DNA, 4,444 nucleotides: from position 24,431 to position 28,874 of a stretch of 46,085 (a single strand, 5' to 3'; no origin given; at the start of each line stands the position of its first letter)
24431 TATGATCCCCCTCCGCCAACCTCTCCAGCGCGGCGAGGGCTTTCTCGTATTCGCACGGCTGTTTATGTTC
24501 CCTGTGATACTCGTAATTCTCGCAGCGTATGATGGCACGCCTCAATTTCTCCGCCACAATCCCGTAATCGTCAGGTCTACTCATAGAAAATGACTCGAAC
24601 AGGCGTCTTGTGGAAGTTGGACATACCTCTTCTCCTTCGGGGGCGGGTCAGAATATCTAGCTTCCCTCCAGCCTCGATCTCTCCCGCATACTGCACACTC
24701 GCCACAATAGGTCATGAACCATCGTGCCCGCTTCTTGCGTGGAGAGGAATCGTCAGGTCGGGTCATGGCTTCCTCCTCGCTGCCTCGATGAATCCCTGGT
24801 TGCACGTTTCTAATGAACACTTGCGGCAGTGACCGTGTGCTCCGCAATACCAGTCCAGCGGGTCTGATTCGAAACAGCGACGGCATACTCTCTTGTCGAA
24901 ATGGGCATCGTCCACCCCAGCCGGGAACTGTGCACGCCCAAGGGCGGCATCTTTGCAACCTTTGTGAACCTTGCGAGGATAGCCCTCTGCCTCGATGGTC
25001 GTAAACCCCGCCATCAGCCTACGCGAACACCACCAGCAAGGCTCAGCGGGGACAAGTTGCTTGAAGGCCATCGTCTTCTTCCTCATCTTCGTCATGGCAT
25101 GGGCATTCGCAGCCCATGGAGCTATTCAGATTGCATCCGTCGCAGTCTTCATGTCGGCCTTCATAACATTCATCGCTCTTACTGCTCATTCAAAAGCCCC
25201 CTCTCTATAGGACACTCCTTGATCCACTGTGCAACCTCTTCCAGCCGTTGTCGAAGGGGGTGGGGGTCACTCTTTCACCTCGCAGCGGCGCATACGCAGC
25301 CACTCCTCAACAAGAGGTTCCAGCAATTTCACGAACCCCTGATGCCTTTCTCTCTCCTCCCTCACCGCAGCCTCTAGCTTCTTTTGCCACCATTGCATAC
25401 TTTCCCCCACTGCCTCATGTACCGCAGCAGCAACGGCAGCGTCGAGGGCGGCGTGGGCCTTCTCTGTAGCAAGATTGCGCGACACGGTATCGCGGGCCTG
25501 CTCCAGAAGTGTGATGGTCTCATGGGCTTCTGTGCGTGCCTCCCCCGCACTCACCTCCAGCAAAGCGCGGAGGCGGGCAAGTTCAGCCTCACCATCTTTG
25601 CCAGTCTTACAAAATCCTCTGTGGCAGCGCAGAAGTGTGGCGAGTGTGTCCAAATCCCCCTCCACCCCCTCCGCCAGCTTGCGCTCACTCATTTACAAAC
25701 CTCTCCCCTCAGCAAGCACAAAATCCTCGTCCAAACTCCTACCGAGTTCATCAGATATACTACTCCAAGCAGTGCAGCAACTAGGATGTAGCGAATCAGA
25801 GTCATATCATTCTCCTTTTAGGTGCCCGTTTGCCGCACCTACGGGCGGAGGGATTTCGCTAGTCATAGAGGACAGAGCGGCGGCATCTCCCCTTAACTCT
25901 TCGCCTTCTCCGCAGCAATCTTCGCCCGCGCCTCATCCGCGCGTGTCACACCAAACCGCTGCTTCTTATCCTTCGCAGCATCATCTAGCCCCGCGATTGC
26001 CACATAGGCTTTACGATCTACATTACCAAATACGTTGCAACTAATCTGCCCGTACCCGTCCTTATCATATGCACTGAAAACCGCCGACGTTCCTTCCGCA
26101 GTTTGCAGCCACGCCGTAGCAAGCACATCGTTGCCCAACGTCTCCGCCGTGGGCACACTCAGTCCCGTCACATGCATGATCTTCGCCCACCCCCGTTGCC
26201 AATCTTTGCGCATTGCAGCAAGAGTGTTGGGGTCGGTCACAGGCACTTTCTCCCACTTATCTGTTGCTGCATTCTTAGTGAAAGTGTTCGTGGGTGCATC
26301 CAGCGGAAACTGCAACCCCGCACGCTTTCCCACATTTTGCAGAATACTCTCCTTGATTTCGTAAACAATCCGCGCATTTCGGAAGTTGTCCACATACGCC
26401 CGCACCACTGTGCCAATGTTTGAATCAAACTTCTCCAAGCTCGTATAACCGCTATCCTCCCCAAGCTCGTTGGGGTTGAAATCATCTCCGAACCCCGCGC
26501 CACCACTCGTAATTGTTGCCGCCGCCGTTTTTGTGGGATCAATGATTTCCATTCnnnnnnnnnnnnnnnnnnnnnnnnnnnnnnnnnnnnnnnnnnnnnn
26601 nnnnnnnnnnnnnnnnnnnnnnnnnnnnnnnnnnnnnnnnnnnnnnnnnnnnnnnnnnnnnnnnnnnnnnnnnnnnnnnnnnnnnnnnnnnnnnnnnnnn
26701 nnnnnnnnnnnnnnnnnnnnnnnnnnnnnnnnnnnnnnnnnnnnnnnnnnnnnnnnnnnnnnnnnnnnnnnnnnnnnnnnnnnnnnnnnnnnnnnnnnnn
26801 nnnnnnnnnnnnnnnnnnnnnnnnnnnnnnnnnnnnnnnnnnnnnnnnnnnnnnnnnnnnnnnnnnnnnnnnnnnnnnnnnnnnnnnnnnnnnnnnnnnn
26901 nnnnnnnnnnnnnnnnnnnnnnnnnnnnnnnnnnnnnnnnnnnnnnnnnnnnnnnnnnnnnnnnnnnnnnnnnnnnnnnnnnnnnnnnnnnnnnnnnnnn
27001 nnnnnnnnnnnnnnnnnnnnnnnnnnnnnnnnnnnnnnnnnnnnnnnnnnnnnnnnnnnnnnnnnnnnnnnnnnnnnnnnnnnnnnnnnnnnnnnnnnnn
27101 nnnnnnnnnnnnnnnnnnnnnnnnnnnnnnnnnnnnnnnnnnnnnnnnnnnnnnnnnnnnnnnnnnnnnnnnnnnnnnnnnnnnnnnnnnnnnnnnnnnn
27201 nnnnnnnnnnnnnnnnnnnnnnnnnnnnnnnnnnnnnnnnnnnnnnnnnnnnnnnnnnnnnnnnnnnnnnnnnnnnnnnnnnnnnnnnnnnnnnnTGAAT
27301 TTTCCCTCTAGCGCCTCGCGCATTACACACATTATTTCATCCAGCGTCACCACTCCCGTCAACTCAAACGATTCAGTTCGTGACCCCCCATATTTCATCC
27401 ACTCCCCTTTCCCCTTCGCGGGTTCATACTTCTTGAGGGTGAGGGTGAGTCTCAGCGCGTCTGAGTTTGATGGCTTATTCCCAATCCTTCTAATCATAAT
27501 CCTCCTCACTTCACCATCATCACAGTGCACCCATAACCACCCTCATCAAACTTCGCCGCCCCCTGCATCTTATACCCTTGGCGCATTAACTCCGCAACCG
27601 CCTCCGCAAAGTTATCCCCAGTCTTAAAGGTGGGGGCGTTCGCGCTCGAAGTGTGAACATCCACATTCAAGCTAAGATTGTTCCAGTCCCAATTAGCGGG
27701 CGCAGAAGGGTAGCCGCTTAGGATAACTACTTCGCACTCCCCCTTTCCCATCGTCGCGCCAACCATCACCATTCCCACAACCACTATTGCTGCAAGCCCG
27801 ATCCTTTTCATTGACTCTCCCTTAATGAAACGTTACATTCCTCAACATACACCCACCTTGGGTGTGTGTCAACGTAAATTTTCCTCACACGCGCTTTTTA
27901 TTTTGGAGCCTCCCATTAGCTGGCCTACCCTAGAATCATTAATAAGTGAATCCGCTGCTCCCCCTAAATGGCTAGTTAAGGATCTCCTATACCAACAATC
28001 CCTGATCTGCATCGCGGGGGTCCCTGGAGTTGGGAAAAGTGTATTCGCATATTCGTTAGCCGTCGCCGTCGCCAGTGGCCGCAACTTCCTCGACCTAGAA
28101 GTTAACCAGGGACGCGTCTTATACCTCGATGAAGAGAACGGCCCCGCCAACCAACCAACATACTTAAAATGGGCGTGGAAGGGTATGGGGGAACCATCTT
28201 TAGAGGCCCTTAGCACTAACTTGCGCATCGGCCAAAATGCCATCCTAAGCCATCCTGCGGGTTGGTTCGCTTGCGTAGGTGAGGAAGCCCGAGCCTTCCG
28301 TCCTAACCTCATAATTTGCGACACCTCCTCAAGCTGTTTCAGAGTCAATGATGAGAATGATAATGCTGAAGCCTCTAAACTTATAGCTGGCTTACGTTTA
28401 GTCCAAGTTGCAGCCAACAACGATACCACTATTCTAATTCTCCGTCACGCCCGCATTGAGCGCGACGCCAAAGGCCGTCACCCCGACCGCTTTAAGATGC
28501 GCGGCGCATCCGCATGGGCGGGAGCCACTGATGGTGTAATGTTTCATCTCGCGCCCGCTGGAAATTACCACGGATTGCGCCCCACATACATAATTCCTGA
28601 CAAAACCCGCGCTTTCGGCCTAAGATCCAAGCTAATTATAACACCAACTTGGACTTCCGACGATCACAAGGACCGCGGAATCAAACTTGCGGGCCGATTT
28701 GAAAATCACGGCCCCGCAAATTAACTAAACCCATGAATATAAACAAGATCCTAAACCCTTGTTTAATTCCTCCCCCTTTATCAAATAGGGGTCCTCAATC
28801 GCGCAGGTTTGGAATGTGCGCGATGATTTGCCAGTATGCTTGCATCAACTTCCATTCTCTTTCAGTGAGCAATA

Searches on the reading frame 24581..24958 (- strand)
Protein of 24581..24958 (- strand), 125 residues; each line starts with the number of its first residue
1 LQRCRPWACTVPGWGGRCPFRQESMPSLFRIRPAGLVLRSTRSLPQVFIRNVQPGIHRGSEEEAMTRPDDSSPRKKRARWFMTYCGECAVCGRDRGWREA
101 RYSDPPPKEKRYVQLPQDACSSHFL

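Call 20: search_protein_families(library=pfam, proteins=[window:24581-24958:-], max_evalue=0.01)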
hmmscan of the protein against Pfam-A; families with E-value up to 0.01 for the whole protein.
window:24581-24958:- (125 aa): 1 family
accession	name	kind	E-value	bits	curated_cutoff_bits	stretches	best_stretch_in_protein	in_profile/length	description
PF23718.1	DUF7160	-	0.0057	17.1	27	0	71-97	26-50/54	Family of unknown function (DUF7160)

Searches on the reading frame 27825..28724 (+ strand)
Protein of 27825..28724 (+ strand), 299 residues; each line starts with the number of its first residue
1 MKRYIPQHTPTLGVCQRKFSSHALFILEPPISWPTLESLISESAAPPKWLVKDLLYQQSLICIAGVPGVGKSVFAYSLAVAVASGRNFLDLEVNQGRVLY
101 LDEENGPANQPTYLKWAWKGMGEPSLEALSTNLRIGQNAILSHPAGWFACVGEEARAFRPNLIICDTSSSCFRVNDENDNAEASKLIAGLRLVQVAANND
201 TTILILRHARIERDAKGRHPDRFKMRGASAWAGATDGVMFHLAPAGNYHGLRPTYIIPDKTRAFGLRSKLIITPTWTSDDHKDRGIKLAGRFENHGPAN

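Call 20: search_protein_families(library=pfam, proteins=[window:27825-28724:+], max_evalue=0.01)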
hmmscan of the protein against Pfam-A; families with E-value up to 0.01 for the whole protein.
window:27825-28724:+ (299 aa): 4 families
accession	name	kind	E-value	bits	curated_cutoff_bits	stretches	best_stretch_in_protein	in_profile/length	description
PF13481.12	AAA_25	-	4.2e-25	89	27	1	38-211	13-192/195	AAA domain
PF20720.3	nSTAND3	-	0.00058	20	27.2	1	52-90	11-50/155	Novel STAND NTPase 3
PF05729.18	NACHT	-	0.0032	17.8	26.7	1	60-89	2-31/167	NACHT domain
PF13238.12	AAA_18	-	0.0074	17.2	29.4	0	61-109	1-45/128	AAA domain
